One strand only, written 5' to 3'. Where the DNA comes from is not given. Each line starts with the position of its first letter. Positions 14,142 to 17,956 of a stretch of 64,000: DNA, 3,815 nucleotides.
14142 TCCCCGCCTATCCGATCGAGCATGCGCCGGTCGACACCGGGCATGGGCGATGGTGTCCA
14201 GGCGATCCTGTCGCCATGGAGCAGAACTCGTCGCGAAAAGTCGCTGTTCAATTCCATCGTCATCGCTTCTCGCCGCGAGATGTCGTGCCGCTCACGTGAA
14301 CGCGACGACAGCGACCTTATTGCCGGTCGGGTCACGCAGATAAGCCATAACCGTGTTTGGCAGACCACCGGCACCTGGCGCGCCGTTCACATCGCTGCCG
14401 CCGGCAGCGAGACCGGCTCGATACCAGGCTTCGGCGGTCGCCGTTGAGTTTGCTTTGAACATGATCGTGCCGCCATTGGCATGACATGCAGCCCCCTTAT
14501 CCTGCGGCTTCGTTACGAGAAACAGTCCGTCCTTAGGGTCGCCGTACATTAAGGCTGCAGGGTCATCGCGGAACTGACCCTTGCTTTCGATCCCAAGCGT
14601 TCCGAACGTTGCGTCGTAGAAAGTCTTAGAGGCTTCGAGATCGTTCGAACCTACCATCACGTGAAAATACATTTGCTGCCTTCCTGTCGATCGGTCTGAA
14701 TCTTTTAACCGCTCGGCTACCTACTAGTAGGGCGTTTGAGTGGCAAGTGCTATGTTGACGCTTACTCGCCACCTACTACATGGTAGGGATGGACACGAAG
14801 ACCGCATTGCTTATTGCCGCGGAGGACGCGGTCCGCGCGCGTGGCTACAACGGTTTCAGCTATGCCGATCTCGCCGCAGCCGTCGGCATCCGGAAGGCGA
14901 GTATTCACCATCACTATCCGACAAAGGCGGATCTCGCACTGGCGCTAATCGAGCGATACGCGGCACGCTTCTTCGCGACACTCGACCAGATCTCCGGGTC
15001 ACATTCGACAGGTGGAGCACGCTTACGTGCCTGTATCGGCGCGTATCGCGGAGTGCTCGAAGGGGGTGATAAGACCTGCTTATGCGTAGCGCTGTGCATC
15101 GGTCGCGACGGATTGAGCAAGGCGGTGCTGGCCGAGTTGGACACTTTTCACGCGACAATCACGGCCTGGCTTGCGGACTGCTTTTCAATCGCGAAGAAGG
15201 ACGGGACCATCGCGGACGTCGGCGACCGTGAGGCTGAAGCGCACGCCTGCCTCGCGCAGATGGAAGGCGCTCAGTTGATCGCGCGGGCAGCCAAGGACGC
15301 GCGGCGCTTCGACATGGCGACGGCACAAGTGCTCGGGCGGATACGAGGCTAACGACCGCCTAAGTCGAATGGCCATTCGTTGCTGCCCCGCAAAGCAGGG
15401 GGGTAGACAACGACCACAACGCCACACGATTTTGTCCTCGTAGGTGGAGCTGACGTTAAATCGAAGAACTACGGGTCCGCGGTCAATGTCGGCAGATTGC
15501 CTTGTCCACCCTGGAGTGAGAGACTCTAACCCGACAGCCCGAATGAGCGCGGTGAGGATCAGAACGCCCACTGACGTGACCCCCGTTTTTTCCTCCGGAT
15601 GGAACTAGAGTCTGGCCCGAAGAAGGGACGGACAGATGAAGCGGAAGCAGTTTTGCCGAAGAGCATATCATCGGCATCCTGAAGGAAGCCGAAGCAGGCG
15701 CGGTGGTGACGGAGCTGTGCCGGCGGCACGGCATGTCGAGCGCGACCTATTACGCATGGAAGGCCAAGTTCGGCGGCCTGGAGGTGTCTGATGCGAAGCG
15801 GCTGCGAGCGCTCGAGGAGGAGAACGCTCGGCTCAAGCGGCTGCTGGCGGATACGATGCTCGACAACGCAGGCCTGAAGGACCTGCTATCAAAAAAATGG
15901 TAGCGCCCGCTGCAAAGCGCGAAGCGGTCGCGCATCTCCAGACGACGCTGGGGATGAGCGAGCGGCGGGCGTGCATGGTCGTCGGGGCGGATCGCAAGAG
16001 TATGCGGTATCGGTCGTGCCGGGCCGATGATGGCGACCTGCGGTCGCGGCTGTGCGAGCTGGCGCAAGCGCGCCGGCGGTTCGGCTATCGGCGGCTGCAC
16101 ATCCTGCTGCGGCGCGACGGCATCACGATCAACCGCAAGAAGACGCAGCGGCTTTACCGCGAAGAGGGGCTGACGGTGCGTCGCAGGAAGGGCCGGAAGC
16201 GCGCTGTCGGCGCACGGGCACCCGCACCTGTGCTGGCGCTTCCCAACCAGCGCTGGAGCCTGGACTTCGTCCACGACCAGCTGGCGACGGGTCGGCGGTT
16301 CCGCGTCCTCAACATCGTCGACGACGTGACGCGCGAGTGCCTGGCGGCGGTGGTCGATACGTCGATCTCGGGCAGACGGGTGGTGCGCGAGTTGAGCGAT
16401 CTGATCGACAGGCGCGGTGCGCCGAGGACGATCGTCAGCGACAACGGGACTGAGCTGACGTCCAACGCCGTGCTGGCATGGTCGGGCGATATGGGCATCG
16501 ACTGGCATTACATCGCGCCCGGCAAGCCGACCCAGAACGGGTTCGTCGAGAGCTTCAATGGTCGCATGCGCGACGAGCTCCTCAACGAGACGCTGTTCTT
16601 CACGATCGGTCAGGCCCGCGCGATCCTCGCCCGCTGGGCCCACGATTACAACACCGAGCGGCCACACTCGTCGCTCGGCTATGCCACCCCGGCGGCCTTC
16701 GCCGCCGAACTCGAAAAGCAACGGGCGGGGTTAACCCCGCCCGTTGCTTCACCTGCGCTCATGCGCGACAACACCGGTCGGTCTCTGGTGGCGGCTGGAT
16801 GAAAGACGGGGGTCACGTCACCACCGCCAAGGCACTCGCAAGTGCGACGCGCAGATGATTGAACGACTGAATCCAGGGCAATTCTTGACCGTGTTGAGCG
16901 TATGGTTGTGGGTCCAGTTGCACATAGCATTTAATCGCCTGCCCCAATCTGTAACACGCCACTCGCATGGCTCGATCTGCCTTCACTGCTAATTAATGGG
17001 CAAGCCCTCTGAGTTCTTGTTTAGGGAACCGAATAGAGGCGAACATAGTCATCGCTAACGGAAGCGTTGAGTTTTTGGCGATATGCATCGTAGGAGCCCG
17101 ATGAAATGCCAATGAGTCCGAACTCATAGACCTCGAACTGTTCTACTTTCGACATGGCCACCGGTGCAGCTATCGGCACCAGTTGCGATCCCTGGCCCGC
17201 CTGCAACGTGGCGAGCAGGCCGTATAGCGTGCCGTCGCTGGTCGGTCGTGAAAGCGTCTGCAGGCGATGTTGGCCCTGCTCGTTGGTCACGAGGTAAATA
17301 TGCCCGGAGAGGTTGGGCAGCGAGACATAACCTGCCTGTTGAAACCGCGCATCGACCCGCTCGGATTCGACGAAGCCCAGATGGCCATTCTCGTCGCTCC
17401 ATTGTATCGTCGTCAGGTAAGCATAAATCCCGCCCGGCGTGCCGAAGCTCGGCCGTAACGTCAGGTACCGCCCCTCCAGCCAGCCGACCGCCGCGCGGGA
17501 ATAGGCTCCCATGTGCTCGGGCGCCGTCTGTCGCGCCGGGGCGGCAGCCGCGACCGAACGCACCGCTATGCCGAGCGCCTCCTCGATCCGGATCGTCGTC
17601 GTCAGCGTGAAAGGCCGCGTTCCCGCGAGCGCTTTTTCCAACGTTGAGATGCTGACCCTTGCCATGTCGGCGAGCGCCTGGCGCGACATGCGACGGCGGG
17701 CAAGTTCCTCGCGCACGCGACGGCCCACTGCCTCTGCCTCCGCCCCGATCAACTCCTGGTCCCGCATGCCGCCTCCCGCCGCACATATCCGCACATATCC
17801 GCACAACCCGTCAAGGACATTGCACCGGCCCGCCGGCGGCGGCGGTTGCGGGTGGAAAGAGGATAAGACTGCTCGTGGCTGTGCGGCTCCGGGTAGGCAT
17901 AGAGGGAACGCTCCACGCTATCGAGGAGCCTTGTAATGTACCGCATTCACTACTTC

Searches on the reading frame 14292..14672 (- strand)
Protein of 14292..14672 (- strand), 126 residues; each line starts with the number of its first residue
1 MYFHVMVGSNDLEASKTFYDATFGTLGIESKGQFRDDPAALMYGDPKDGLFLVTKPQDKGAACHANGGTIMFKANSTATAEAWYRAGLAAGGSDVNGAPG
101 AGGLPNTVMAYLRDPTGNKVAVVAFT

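Call 67: search_protein_families(library=pfam, proteins=[window:14292-14672:-], max_evalue=0.00001)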
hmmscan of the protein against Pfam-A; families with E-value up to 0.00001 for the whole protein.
window:14292-14672:- (126 aa): 1 family
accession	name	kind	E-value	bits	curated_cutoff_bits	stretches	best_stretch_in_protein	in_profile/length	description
PF00903.31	Glyoxalase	-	1e-07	32.8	20.6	1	4-121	4-120/121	Glyoxalase/Bleomycin resistance protein/Dioxygenase superfamily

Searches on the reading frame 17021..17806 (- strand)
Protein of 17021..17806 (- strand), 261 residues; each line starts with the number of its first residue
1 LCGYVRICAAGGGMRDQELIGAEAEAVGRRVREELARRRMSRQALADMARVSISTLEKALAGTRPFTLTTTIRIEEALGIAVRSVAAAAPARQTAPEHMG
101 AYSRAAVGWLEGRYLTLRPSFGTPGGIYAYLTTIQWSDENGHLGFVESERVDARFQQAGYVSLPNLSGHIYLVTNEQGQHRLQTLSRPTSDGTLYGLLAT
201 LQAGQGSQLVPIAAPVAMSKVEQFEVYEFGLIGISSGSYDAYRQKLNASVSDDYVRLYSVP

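Call 33: search_protein_families(library=pfam, proteins=[window:17021-17806:-], max_evalue=0.01)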
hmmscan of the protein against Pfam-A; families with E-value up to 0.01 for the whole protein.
window:17021-17806:- (261 aa): 2 families
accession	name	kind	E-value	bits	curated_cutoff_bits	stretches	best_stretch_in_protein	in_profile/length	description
PF01381.28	HTH_3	-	0.00013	22.4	23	1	32-80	2-50/55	Helix-turn-helix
PF13560.12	HTH_31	-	0.00042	21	27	1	27-82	2-58/64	Helix-turn-helix domain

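Call 49: search_protein_families(library=padloc, proteins=[window:17021-17806:-], max_evalue=0.001)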
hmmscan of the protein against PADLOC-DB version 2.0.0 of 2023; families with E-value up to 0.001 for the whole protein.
window:17021-17806:- (261 aa): 4 families
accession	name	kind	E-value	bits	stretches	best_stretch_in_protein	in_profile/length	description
PDLC04760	PDC-M64C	-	6.4e-06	24.5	1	27-86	27-86/93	-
PDLC04758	PDC-M64B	-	2.2e-05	22.9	1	26-83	30-87/123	-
PDLC04757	PDC-M64B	-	0.00011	20.2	1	26-82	29-85/128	-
PDLC04775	PDC-M69A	-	0.00012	20.5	1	25-84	6-65/113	-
